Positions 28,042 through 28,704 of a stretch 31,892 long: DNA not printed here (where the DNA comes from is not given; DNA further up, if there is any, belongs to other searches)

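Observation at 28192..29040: AT-rich two-gene cassette of unknown function at the prophage-host junction: candidate toxin-antitoxin or defence module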

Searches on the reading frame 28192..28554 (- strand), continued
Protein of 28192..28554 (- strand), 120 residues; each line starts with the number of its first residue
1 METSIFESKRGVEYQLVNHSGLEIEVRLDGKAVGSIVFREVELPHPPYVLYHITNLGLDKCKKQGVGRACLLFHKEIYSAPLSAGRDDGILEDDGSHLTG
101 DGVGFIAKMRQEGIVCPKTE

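Call 78: search_protein_families(library=pfam, alignment_id=A6, max_evalue=0.00001)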
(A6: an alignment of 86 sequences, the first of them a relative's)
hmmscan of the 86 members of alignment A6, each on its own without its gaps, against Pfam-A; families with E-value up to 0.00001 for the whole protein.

A. member 1, L002:6171-6458:+ (95 aa): 0 families

B. families by the number of members that match (of 86 scanned): 80 families (the first 25 are shown)
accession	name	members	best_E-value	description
PF00583.31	Acetyltransf_1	3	2.4e-18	Acetyltransferase (GNAT) family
PF00557.29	Peptidase_M24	2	3.1e-67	Metallopeptidase family M24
PF13358.12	DDE_3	2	4.7e-33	DDE superfamily endonuclease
PF01321.24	Creatinase_N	2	1.3e-22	Creatinase/Prolidase N-terminal domain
PF13565.12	HTH_32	2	9.6e-15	Homeodomain-like domain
PF13508.13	Acetyltransf_7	2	8.4e-14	Acetyltransferase (GNAT) domain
PF13417.12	GST_N_3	2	3.5e-13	Glutathione S-transferase, N-terminal domain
PF13409.12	GST_N_2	2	6.5e-13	Glutathione S-transferase, N-terminal domain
PF13551.12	HTH_29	2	1.5e-12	Winged helix-turn helix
PF13673.13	Acetyltransf_10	2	1.9e-12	Acetyltransferase (GNAT) domain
PF13671.12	AAA_33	2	7.5e-12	AAA domain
PF13384.12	HTH_23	2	1.9e-10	Homeodomain-like domain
PF00043.30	GST_C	2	1.4e-09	Glutathione S-transferase, C-terminal domain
PF13518.12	HTH_28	2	2.6e-09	Helix-turn-helix domain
PF00384.28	Molybdopterin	1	3.9e-75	Molybdopterin oxidoreductase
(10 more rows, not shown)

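Call 97: search_protein_families(library=padloc, proteins=[L062:7477-8562:-, L062:8559-9203:-, L054:1159-4065:+, L066:2226-4928:-, L063:8421-10259:-, L061:6005-7849:-, L060:4871-5677:+, L057:4011-5366:+, L059:7112-8980:+, L025:6257-7654:-], max_evalue=0.00001)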
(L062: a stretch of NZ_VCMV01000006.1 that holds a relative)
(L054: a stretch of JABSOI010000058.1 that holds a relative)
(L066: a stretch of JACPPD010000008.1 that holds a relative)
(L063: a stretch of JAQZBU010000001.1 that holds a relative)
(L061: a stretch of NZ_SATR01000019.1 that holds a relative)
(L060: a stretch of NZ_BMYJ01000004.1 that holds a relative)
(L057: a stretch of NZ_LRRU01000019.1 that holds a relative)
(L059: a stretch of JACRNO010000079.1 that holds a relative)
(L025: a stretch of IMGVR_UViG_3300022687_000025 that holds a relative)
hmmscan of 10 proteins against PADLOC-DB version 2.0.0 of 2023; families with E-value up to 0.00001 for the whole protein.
L062:7477-8562:- (361 aa): 1 family
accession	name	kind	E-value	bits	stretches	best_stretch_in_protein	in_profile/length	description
PDLC02990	DarG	-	1e-124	414.4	1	1-352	1-326/329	-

L062:8559-9203:- (214 aa): 1 family
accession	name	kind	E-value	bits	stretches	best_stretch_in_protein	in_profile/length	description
PDLC02991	DarT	-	2.1e-66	221.5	1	2-213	2-196/196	-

L054:1159-4065:+ (968 aa): 0 families

L066:2226-4928:- (900 aa): 0 families

L063:8421-10259:- (612 aa): 2 families
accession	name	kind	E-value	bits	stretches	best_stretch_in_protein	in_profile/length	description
PDLC03767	RT_UG29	-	5.5e-49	164.6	1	46-391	24-378/2280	DRT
PDLC03800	RTasDnaG-like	-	2e-31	107.3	1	31-347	48-348/550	DRT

L061:6005-7849:- (614 aa): 0 families

L060:4871-5677:+ (268 aa): 15 families
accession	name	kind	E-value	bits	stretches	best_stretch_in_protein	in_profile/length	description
PDLC03253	MTase_II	-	3.5e-58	195.3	1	12-266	4-251/253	Type II methyltransferase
PDLC03294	MTase_II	-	1.2e-31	108.4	1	12-266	5-269/272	Type II methyltransferase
PDLC03247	MTase_II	-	1.1e-30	104.9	1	18-264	9-261/282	Type II methyltransferase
PDLC03735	oMTase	-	5.2e-27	93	1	11-266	7-280/284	orphan methyltransferase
PDLC04018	PD-Lambda-5_B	-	1.2e-18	65.5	1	19-253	12-260/291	-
PDLC03729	oMTase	-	4.3e-17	60.5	1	16-264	9-265/275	orphan methyltransferase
PDLC03244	MTase_II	-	8.2e-16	55.9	1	14-193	30-212/295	Type II methyltransferase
PDLC03261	MTase_II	-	4.5e-14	49.7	1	13-218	26-235/643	Type II methyltransferase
PDLC03717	oMTase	-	9.4e-14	49.5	1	18-258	9-255/285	orphan methyltransferase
PDLC03358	MTase_II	-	2.5e-12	44.7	1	18-237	11-246/301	Type II methyltransferase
PDLC03266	MTase_II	-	2.9e-11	41.4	1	12-212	15-223/285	Type II methyltransferase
PDLC03383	MTase_II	-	2e-09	35.3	0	144-223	173-254/318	Type II methyltransferase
PDLC03302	MTase_II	-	7e-07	26.4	1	16-224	364-574/626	Type II methyltransferase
PDLC03344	MTase_II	-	8.2e-07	27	1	12-141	4-139/154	Type II methyltransferase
PDLC04019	PD-Lambda-5_B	-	6.2e-06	24.2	1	18-160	10-156/167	-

L057:4011-5366:+ (451 aa): 0 families

L059:7112-8980:+ (622 aa): 0 families

L025:6257-7654:- (465 aa): 0 families

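Call 104: search_protein_families(library=pfam, proteins=[P0135], max_evalue=0.01)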
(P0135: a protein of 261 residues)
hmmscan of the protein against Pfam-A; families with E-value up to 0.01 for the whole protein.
P0135 (261 aa): 0 families

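Call 105: search_protein_families(library=padloc, proteins=[P0135, L071:5428-5937:+, L071:6492-7184:+, L072:6378-8345:+], max_evalue=0.01)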
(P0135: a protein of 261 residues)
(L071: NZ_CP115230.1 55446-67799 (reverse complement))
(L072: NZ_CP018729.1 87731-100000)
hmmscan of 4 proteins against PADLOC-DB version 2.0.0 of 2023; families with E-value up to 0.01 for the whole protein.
P0135 (261 aa): 0 families

L071:5428-5937:+ (169 aa): 3 families
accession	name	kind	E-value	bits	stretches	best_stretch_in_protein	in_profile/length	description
PDLC03209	mREase_II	-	3e-45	152.2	1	16-165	11-159/166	Type II methyl-directed restriction enzyme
PDLC03212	mREase_II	-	2e-11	42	1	43-134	36-124/161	Type II methyl-directed restriction enzyme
PDLC03214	mREase_II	-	0.0089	14.2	1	42-128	31-120/164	Type II methyl-directed restriction enzyme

L071:6492-7184:+ (230 aa): 0 families

L072:6378-8345:+ (655 aa): 10 families
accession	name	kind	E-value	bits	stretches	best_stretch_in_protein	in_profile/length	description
PDLC01710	Cas3a1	-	0.00022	17.8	1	510-594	487-565/745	Cas3_1_CAS-I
PDLC03659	mREase_IV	-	0.00079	15.4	1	493-567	479-552/945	Type IV methyl-directed restriction enzyme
PDLC02862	DpdF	-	0.0014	14.6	1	499-600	385-485/811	DpdF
PDLC01533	Cas3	-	0.0035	13.7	1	506-589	532-611/897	CAS-I; effector_G3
PDLC02704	PbeA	-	0.0041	13.6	1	495-568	559-631/682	PbeA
PDLC02503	BrxHI|BrxHII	-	0.0041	13.5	0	510-581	285-356/698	BrxHI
PDLC02372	Nhi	-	0.0049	13.6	0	278-387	199-284/470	-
PDLC03658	mREase_IV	-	0.0049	12.6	1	500-569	478-546/953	Type IV methyl-directed restriction enzyme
PDLC02350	AbiO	-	0.0063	13.3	0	284-386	198-277/468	AbiO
PDLC02707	PbeA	-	0.0078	12.8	0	495-567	546-616/672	PbeA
